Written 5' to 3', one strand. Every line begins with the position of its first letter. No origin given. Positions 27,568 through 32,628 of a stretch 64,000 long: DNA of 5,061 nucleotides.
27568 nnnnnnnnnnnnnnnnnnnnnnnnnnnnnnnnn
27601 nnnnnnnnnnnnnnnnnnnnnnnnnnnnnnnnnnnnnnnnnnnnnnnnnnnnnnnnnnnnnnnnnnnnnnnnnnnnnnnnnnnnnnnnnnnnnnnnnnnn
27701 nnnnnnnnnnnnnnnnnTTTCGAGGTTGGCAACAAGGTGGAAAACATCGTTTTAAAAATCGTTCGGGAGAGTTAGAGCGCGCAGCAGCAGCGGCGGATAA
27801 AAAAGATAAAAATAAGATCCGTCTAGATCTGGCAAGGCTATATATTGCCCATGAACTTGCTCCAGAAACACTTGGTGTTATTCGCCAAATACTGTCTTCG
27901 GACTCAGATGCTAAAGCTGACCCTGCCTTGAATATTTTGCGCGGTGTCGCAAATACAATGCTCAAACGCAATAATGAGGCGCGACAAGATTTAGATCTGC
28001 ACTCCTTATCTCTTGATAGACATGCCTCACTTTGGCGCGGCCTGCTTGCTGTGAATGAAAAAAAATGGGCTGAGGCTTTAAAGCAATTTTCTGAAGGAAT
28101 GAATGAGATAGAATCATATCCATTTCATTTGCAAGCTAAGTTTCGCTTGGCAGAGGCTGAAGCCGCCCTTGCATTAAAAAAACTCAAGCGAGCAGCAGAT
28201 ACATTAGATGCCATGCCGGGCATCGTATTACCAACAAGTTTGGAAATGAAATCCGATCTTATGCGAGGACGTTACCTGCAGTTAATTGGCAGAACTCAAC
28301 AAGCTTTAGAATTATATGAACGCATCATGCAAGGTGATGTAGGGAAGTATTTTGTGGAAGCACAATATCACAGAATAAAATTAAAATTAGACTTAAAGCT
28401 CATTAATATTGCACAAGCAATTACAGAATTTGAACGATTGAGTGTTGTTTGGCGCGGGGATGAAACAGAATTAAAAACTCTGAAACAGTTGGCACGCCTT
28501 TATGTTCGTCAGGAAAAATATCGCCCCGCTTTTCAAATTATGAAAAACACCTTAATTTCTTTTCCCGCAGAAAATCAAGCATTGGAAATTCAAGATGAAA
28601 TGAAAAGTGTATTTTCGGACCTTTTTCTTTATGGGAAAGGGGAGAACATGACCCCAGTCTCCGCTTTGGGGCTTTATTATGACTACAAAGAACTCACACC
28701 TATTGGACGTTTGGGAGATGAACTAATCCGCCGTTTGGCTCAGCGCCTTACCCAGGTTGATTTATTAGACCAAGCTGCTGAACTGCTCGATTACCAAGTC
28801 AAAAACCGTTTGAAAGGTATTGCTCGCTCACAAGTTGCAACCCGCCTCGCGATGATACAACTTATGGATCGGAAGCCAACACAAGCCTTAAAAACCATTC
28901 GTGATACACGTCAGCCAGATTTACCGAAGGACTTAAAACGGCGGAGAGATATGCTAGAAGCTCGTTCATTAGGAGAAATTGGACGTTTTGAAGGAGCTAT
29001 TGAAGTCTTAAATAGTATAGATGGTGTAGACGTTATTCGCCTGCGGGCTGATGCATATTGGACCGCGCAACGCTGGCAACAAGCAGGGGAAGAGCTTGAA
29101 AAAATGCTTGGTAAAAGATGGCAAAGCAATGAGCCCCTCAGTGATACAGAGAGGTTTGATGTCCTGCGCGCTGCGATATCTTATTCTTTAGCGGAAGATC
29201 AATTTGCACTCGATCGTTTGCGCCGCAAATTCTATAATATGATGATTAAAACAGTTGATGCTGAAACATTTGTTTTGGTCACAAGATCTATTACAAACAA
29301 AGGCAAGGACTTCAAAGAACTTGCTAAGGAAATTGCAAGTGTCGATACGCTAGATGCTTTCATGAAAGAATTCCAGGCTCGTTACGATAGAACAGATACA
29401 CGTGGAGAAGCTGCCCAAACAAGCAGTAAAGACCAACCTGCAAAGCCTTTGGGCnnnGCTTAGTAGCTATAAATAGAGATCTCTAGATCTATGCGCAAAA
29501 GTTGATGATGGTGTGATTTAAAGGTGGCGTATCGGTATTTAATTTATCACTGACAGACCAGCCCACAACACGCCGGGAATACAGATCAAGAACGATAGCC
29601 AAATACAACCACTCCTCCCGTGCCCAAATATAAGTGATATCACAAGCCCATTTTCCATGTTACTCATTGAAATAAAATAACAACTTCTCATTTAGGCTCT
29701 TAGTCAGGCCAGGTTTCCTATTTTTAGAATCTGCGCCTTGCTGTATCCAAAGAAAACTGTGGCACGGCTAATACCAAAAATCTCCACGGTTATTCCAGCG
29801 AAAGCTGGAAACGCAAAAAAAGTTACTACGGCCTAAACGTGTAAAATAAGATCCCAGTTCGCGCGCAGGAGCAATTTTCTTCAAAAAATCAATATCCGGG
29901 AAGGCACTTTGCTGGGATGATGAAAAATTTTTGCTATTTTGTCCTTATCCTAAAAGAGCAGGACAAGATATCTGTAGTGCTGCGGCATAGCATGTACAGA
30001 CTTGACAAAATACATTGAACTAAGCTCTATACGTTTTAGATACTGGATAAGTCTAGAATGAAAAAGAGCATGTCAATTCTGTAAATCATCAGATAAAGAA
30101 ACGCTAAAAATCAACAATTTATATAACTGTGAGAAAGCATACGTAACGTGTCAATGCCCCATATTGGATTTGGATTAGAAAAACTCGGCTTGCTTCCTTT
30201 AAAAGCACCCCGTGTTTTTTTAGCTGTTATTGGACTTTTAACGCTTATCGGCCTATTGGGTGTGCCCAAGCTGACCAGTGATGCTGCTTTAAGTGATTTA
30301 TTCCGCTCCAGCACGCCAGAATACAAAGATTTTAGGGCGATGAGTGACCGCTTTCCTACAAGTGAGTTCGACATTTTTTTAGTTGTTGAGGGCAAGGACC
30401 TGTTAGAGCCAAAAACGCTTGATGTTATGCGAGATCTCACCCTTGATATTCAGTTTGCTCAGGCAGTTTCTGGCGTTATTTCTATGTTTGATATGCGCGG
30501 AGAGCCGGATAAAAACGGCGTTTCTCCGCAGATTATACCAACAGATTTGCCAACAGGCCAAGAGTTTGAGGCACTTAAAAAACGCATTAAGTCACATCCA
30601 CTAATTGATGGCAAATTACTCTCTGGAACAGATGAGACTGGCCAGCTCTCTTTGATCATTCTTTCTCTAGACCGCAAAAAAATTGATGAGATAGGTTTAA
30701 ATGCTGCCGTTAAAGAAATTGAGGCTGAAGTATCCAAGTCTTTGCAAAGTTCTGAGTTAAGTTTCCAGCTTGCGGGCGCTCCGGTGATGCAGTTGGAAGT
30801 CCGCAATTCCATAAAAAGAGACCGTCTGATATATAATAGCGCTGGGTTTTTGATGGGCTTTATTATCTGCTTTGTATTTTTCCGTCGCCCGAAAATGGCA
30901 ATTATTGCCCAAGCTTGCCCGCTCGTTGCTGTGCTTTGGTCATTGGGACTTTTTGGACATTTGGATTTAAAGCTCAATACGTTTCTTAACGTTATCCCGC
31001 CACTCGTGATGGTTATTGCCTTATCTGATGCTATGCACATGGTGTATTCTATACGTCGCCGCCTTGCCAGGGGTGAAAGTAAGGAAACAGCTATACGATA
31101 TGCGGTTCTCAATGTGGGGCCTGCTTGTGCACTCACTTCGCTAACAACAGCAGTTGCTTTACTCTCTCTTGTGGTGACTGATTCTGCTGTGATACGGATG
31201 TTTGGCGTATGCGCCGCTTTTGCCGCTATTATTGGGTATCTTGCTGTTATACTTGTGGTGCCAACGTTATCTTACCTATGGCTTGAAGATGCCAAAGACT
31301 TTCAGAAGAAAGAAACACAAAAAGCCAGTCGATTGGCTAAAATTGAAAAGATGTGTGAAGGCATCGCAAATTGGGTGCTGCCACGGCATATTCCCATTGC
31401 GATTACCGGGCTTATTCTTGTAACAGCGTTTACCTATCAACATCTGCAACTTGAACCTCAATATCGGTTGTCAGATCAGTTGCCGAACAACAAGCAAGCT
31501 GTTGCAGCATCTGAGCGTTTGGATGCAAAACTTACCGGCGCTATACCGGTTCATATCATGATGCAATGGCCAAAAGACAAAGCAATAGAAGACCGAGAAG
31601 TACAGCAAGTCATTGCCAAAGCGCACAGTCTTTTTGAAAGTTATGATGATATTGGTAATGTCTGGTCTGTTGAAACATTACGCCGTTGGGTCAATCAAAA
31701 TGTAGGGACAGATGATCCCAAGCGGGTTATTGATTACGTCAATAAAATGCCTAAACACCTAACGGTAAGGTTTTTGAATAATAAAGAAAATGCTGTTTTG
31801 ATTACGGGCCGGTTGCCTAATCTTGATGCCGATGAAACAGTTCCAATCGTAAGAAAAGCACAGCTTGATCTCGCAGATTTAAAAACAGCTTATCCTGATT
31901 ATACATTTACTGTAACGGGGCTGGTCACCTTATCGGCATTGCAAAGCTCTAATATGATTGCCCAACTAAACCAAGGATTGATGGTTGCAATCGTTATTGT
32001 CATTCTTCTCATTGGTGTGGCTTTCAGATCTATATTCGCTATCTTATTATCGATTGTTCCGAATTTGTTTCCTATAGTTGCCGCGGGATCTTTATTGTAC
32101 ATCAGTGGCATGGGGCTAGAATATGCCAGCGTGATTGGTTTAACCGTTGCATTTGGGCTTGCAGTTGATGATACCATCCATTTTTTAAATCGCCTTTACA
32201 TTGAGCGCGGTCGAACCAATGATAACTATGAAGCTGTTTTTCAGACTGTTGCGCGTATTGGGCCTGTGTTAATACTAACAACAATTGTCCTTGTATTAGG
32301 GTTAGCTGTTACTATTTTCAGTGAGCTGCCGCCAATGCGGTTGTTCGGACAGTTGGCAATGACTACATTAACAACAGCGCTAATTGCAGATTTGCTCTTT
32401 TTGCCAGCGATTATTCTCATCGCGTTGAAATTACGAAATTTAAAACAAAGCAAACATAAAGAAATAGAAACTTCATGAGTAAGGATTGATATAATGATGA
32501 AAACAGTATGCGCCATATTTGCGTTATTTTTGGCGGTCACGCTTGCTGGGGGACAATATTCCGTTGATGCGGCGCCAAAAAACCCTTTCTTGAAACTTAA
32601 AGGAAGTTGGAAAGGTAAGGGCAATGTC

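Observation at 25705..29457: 1250-aa exported repeat/TPR-like protein as terminal gene of the fliL-fliM unit: candidate undescribed periplasmic flagellar scaffold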

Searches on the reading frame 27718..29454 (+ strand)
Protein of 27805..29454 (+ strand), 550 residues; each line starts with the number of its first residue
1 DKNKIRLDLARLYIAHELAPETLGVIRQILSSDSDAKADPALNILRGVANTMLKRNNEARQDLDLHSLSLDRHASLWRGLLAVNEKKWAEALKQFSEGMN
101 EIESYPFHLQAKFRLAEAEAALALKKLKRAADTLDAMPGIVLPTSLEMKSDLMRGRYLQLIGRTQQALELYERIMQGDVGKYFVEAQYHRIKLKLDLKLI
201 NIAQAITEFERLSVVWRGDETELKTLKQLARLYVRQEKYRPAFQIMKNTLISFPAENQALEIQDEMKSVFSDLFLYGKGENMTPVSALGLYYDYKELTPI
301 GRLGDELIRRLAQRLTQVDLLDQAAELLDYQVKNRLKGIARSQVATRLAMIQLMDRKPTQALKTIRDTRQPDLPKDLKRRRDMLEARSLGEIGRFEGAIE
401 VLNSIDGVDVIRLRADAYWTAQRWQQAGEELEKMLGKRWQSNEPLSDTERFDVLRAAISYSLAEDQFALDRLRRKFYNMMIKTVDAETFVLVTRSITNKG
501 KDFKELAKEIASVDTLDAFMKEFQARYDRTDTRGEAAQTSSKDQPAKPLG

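Call 31: search_protein_families(library=pfam, proteins=[window:27805-29454:+], max_evalue=10)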
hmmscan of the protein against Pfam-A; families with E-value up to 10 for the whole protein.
window:27805-29454:+ (550 aa): 13 families
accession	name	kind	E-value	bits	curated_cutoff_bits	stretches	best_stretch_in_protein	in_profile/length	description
PF13432.12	TPR_16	-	0.00012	22.9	32.7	1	105-136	27-56/65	Tetratricopeptide repeat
PF13424.12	TPR_12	-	0.00021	21.9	30.1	2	203-246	20-68/77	Tetratricopeptide repeat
PF07719.23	TPR_2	-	0.00045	20.6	27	0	153-174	6-27/34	Tetratricopeptide repeat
PF12895.13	ANAPC3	-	0.001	19.7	27.2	0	225-249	25-49/82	Anaphase-promoting complex, cyclosome, subunit 3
PF13428.12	TPR_14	-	0.0058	17.6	23.5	1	409-441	2-34/44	Tetratricopeptide repeat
PF25062.1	ARM_TT21_N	-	0.0088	16.2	40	1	71-101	26-56/222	Tetratricopeptide repeat protein 21 N-terminal ARM repeat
PF23781.1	Phage_TAC_16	-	0.063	13.6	27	1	3-55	60-113/114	Phage tail assembly chaperone protein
PF23257.1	DUF7071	-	0.078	13.2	27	1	15-39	26-50/68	Domain of unknown function (DUF7071)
PF14559.12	TPR_19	-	0.2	12.5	25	1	85-138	4-52/68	Tetratricopeptide repeat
PF09976.15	TPR_21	-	0.38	10.9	25.5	2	312-370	83-141/193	Tetratricopeptide repeat-like domain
PF13176.12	TPR_7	-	0.51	11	27.9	0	159-174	11-25/36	Tetratricopeptide repeat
PF13374.12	TPR_10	-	0.63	10.6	27.5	0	225-250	4-29/42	Tetratricopeptide repeat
PF13174.12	TPR_6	-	6.7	8.1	26.3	0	152-175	4-27/33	Tetratricopeptide repeat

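Call 98: find_homologous_proteins(query=A5, max_evalue=0.001)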
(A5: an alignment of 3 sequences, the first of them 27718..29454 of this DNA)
Query A5 (3 sequences) (579 aa, profile of the alignment): 402 proteins with E <= 0.001 among 8000 candidates; the best 120 are listed.
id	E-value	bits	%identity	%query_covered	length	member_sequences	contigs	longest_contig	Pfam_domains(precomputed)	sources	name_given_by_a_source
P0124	4.5e-161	555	58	96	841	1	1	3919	PF13424.13,PF13432.13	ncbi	ncbi:MAG: tetratricopeptide repeat protein, partial [Methyloligellaceae bacterium]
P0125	7.0e-157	541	61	84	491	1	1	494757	PF13176.13,PF07719.24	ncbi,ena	-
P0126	9.7e-154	531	52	96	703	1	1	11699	PF14559.13,PF12895.14,PF13432.13,PF13428.13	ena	-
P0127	1.3e-151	524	51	96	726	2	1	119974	-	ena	-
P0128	4.0e-148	512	49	96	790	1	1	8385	PF13181.13,PF07719.24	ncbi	-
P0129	9.8e-145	501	56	87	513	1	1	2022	PF14559.13,PF13432.13,PF13428.13,PF13181.13,PF07719.24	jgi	jgi:tetratricopeptide (TPR) repeat protein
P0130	8.1e-129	449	41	95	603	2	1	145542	PF14559.13,PF13432.13,PF13428.13,PF13181.13,PF07719.24,PF13174.13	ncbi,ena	-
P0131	4.0e-128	446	39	96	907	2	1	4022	PF14559.13,PF13432.13,PF07719.24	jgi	jgi:hypothetical protein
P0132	4.2e-127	443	41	96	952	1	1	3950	PF07719.24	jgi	jgi:tetratricopeptide (TPR) repeat protein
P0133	4.2e-126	440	41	94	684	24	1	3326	PF14559.13,PF13424.13,PF07719.24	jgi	jgi:hypothetical protein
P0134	1.2e-125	438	40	96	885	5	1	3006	PF14559.13,PF07719.24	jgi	jgi:tetratricopeptide (TPR) repeat protein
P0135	1.3e-125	438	39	97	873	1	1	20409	PF14559.13,PF13424.13,PF13428.13,PF13181.13,PF07719.24,PF13174.13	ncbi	-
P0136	2.3e-125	437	40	97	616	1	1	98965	PF14559.13,PF07719.24,PF13174.13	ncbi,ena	-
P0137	2.6e-125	437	41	94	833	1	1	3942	PF14559.13,PF07719.24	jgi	jgi:tetratricopeptide (TPR) repeat protein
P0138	3.8e-125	437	41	96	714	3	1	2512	PF14559.13,PF13428.13,PF07719.24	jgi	jgi:tetratricopeptide (TPR) repeat protein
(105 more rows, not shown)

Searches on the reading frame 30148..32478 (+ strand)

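Call 3: search_protein_families(library=pfam, proteins=[window:30148-32478:+], max_evalue=0.01)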
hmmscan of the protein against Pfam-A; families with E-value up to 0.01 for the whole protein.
window:30148-32478:+ (776 aa): 5 families
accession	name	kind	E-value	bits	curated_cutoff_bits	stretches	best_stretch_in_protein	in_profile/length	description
PF03176.21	MMPL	-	2e-25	89.9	20.5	2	116-377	70-301/333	MMPL family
PF02460.24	Patched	-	6.7e-13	49.1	23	1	246-368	26-147/156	Patched SSD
PF12349.14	Sterol-sensing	-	3.3e-12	47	22.3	1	249-370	7-128/153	Sterol-sensing domain of SREBP cleavage-activation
PF00873.25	ACR_tran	-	1.2e-08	33.6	28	1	542-769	273-497/1021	AcrB/AcrD/AcrF family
PF02355.23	SecD_SecF_C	-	5e-05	23.2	20.5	0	234-378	39-186/189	Protein export membrane protein SecD/SecF, C-terminal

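Call 4: search_protein_families(library=ncbifam, proteins=[window:30148-32478:+], max_evalue=0.01)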
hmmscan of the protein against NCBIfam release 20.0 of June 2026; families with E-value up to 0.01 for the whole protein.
window:30148-32478:+ (776 aa): 18 families
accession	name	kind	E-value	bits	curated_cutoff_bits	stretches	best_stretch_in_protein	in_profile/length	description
TIGR00921.1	2A067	subfamily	1.6e-55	188.5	351.9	2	417-774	9-363/733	hydrophobe/amphiphile efflux-3 (HAE3) family transporter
TIGR00833.1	actII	subfamily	9.9e-32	110.1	874.7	3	170-477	120-426/910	MMPL family RND transporter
TIGR03480.1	HpnN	hypoth_equivalog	8e-23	80.4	751.85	2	199-431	243-474/862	hopanoid biosynthesis associated RND transporter like protein HpnN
NF007905.0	PRK10614.1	equivalog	4.4e-09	34.6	1774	1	544-756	276-486/1025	multidrug efflux RND transporter permease subunit MdtC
TIGR00916.1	2A0604s01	subfamily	4e-08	33.2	148.6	1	577-721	60-203/231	SecD/SecF family protein translocase subunit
NF052374.1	HopndTporHpnN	equivalog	5.1e-08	31.5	1100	2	567-758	236-425/858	hopanoid transporter HpnN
NF000037.1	RND_perm_OqxB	exception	5.6e-07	27.7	2200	1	571-761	309-500/1050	multidrug efflux RND transporter permease subunit OqxB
NF007798.0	PRK10503.1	equivalog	9.5e-07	26.8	1584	1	545-755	286-491/1040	MdtB/MuxB family multidrug efflux RND transporter permease subunit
NF033617.1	RND_permease_2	subfamily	3.2e-06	25.4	1250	1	564-739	291-464/1009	multidrug efflux RND transporter permease subunit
TIGR00920.1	2A060605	subfamily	6.6e-06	24.5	778.35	1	268-467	110-305/887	hydroxymethylglutaryl-CoA reductase (NADPH)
NF045600.2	BstA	equivalog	8.7e-06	23.9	1400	1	589-755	733-893/903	sterol transporter cytoplasmic membrane protein BstA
NF011315.0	PRK14726.1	equivalog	1.8e-05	23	1249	1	239-392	685-841/855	protein translocase subunit SecDF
TIGR00917.1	2A060601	subfamily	2.6e-05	22.1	1016.5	1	259-370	618-740/1204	NPC intracellular cholesterol transporter 1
NF006354.0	PRK08578.1-2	equivalog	0.0001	21.8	353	1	579-753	104-274/296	preprotein translocase subunit SecF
NF009583.0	PRK13024.1-3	subfamily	0.0004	18.5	721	1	238-395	590-749/755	protein translocase subunit SecDF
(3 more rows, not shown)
